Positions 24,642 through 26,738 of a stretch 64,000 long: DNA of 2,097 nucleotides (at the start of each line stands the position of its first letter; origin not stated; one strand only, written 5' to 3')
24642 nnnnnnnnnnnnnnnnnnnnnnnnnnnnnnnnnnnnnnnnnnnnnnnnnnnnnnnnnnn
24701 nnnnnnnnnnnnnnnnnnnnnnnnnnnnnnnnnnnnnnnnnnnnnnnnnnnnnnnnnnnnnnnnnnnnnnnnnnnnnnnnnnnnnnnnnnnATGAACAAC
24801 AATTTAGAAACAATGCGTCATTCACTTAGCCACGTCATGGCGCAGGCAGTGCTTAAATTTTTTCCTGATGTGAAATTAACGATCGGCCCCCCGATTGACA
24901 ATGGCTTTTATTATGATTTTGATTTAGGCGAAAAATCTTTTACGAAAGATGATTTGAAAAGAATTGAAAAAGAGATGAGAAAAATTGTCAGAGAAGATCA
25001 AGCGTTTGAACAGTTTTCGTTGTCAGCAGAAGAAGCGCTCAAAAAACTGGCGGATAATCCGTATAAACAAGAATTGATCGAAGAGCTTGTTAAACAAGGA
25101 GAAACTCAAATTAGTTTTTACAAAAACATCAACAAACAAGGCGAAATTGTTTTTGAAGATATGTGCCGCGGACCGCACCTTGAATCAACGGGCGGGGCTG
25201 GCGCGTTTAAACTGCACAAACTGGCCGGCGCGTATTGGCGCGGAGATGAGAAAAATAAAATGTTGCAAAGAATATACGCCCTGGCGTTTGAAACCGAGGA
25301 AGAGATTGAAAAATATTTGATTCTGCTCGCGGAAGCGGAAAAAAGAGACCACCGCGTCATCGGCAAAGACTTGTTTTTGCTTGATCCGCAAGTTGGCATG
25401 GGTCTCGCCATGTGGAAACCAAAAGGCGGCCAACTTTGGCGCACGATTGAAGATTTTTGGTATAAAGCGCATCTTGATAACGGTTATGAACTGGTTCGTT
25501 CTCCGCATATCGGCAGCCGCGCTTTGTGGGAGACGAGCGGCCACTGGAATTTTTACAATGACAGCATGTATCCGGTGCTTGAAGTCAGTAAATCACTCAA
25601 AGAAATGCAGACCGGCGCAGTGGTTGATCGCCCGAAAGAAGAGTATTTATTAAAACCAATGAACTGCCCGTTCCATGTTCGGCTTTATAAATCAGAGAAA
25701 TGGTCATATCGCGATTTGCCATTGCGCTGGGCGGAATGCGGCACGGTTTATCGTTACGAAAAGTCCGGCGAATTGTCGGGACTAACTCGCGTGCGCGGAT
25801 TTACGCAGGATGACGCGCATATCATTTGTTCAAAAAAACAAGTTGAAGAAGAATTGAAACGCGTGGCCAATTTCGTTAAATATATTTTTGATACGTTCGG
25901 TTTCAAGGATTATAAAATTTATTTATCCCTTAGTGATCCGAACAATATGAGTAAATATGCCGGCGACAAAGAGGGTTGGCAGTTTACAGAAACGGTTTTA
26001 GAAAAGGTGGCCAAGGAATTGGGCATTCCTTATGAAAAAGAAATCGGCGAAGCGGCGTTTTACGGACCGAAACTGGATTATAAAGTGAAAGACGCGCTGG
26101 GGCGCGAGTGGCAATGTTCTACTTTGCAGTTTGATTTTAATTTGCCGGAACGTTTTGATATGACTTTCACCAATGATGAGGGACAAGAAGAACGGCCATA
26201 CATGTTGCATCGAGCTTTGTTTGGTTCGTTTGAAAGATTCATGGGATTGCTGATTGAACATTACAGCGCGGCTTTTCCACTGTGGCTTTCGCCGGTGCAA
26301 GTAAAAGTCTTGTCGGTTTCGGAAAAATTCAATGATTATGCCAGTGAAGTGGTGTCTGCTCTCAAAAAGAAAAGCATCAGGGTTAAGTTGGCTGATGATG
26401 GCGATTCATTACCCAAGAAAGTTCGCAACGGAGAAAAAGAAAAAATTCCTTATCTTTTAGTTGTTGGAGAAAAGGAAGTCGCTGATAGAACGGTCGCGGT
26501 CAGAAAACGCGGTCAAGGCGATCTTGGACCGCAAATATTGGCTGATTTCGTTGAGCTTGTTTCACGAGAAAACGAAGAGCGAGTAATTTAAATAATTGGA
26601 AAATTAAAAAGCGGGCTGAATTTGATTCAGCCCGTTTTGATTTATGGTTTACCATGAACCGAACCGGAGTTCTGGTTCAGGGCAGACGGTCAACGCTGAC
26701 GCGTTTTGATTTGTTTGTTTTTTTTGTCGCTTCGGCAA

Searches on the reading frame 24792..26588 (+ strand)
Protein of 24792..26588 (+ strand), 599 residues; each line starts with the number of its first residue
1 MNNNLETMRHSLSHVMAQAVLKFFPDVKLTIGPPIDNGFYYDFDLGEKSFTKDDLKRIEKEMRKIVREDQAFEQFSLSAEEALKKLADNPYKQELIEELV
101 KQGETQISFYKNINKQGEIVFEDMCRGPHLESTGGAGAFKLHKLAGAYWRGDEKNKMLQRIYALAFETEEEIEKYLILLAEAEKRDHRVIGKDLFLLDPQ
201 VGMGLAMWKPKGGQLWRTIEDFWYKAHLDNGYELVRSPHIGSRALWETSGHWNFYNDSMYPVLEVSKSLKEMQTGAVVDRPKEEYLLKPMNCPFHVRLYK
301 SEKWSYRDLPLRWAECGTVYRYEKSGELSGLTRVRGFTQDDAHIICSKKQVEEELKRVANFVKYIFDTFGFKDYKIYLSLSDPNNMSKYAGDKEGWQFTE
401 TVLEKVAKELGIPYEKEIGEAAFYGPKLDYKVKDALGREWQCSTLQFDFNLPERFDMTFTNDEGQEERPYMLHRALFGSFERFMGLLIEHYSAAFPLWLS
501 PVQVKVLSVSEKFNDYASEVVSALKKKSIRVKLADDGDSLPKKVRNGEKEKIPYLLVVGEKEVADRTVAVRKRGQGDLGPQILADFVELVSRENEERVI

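Call 27: find_homologous_proteins(query=window:24792-26588:+, max_evalue=1e-50)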
Query window:24792-26588:+ (599 aa): 8000 proteins with E <= 1e-50 among 8000 candidates; the best 120 are listed.
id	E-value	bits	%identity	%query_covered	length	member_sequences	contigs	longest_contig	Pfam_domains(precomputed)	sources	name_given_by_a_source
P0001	0.0e+0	1379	100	100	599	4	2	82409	PF03129.26,PF00587.31,PF07973.20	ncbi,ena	-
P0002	0.0e+0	1248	89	99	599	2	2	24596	PF03129.26,PF00587.31,PF07973.20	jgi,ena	-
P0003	0.0e+0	1080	76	99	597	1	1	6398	PF03129.26,PF00587.31,PF07973.20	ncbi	-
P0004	0.0e+0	1078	77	100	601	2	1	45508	PF03129.26,PF00587.31,PF07973.20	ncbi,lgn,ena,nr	ncbi:threonine--tRNA ligase [Patescibacteria group bacterium]|nr:threonine--tRNA ligase [Patescibact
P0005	0.0e+0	1066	74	99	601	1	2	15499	PF03129.26,PF00587.31,PF07973.20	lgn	-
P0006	0.0e+0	1065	77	98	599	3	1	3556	PF03129.26,PF00587.31,PF07973.20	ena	-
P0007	0.0e+0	1061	74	99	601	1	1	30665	PF03129.26,PF00587.31,PF07973.20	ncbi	-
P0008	0.0e+0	1059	76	99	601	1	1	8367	PF03129.26,PF00587.31,PF07973.20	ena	-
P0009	0.0e+0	1059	75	99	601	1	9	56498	PF03129.26,PF00587.31,PF07973.20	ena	-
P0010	0.0e+0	1058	74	99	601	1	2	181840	PF03129.26,PF00587.31,PF07973.20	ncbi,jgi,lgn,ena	-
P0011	0.0e+0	1057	75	99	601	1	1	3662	PF03129.26,PF00587.31,PF07973.20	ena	-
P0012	0.0e+0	1055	76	99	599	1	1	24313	PF03129.26,PF00587.31,PF07973.20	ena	-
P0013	0.0e+0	1052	75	100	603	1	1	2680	PF03129.26,PF00587.31,PF07973.20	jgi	jgi:threonyl-tRNA synthetase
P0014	0.0e+0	1048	74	99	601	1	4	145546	PF03129.26,PF00587.31,PF07973.20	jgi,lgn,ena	jgi:threonyl-tRNA synthetase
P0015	0.0e+0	1045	73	99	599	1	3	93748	PF03129.26,PF00587.31,PF07973.20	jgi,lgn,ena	jgi:threonyl-tRNA synthetase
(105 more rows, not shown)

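Call 28: find_encoding_contigs(protein=P0002, flank=4000, max_places=3)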
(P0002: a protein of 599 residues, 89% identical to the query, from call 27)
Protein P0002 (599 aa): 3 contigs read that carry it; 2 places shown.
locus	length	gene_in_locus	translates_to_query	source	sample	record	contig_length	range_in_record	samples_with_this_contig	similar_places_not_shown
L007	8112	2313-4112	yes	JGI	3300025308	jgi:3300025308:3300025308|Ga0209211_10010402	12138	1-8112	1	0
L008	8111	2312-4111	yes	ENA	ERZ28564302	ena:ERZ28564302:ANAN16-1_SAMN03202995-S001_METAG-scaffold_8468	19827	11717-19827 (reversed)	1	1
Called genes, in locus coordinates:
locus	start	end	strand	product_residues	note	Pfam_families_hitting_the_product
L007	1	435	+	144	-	?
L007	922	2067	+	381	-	-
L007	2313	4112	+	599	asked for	PF07973:tRNA_SAD, PF00587:tRNA-synt_2b, PF03129:HGTP_anticodon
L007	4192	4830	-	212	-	-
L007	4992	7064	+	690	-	PF00082:Peptidase_S8, PF01839:FG-GAP (faint), PF13517:FG-GAP_3 (weak)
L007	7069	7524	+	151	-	PF00908:dTDP_sugar_isom, PF14667:Polysacc_synt_C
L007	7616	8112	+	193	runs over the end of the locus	PF01066:CDP-OH_P_transf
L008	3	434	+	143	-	?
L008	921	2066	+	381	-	-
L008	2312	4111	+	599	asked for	PF07973:tRNA_SAD, PF00587:tRNA-synt_2b, PF03129:HGTP_anticodon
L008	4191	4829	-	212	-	-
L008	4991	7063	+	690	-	PF00082:Peptidase_S8, PF01839:FG-GAP (faint), PF13517:FG-GAP_3 (weak)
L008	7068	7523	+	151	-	PF00908:dTDP_sugar_isom, PF14667:Polysacc_synt_C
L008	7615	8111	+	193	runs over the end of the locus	PF01066:CDP-OH_P_transf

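Call 29: find_encoding_contigs(protein=P0004, flank=4000, max_places=2)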
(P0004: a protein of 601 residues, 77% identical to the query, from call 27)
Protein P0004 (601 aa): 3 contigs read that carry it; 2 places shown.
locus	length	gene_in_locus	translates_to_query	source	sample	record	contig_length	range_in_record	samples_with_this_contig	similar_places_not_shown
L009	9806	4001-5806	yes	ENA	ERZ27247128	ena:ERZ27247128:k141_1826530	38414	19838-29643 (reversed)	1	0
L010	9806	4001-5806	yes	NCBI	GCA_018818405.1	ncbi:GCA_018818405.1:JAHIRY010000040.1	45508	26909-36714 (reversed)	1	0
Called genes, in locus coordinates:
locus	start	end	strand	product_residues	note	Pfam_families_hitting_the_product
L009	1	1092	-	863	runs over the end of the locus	PF04313:HSDR_N (weak), PF13588:HSDR_N_2, PF04851:ResIII, PF00270:DEAD, PF18766:SWI2_SNF2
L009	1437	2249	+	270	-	PF02899:Phage_int_SAM_1 (weak), PF13495:Phage_int_SAM_4, PF00589:Phage_integrase, PF22823:MrpR_C_cat (weak)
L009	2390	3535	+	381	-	-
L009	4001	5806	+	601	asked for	PF07973:tRNA_SAD, PF00587:tRNA-synt_2b, PF03129:HGTP_anticodon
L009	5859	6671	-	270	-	-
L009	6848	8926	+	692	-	PF00082:Peptidase_S8, PF01839:FG-GAP (faint), PF13517:FG-GAP_3 (weak)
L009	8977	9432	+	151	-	PF00908:dTDP_sugar_isom, PF14667:Polysacc_synt_C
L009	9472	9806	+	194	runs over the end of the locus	PF01066:CDP-OH_P_transf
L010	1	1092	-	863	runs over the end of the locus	PF04313:HSDR_N (weak), PF13588:HSDR_N_2, PF04851:ResIII, PF00270:DEAD, PF18766:SWI2_SNF2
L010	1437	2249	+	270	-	PF02899:Phage_int_SAM_1 (weak), PF13495:Phage_int_SAM_4, PF00589:Phage_integrase, PF22823:MrpR_C_cat (weak)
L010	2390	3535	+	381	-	-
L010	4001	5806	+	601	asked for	PF07973:tRNA_SAD, PF00587:tRNA-synt_2b, PF03129:HGTP_anticodon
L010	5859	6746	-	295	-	-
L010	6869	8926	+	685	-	PF00082:Peptidase_S8, PF01839:FG-GAP (faint), PF13517:FG-GAP_3 (weak)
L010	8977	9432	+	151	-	PF00908:dTDP_sugar_isom, PF14667:Polysacc_synt_C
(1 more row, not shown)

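Call 30: find_encoding_contigs(protein=P0010, flank=4000, max_places=2)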
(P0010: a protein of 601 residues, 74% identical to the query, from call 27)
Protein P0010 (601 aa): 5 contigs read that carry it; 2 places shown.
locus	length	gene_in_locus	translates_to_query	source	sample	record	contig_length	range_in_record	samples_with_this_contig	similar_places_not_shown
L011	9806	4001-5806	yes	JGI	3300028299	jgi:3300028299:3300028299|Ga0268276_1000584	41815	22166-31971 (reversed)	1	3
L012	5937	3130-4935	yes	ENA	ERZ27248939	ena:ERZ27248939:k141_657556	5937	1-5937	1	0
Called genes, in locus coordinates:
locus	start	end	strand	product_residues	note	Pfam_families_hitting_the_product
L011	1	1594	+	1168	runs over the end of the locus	PF02811:PHP, PF07733:DNA_pol3_alpha, PF17657:DNA_pol3_finger, PF14579:HHH_6, PF01336:tRNA_anti-codon (weak)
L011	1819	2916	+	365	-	-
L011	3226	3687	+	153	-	PF02580:Tyr_Deacylase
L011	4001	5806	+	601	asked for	PF07973:tRNA_SAD, PF00587:tRNA-synt_2b, PF03129:HGTP_anticodon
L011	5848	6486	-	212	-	-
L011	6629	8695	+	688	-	PF00082:Peptidase_S8, PF01839:FG-GAP (faint), PF13517:FG-GAP_3 (weak)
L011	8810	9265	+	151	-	PF00908:dTDP_sugar_isom, PF14667:Polysacc_synt_C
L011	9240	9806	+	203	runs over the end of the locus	PF01066:CDP-OH_P_transf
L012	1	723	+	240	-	?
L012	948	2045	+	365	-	-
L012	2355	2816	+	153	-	PF02580:Tyr_Deacylase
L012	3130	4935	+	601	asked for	PF07973:tRNA_SAD, PF00587:tRNA-synt_2b, PF03129:HGTP_anticodon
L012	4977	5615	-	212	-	-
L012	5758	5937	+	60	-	?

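Call 35: find_related_loci(query=window:24792-26588:+, collection=metagenome_contigs, flank=5000)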
Query window:24792-26588:+ (599 aa) in metagenome_contigs; peptide patterns used: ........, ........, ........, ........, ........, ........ (x = any residue, [..] = any of these).
383 stretches matched a pattern; 250 encode a relative of the query (tblastn E <= 1e-3); the best 80 are kept; 80 distinct loci.
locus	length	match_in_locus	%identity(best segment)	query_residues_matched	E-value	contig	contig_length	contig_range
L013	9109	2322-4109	89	3-598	0e+0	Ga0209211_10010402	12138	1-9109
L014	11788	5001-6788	74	4-599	0e+0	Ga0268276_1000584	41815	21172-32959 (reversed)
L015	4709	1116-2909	73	1-598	0e+0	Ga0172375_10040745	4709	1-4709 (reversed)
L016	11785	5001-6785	73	4-598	0e+0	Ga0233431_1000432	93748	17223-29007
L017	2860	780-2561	75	5-598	0e+0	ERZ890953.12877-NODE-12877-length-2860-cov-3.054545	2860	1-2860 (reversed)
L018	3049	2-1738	74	20-598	0e+0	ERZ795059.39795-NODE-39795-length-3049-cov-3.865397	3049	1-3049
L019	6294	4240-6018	73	5-597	0e+0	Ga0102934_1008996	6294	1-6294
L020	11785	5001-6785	74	4-598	0e+0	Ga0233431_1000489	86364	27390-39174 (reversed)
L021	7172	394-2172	72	5-597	0e+0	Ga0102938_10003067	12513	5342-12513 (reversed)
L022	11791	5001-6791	71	1-597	0e+0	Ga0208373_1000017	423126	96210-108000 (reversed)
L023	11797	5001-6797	68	5-597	0e+0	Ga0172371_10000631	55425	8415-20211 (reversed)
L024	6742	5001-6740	69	3-576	0e+0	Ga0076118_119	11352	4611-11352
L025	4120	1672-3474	64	5-597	0e+0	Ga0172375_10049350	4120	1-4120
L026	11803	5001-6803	64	5-597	0e+0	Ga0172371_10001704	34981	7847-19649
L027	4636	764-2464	62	5-573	0e+0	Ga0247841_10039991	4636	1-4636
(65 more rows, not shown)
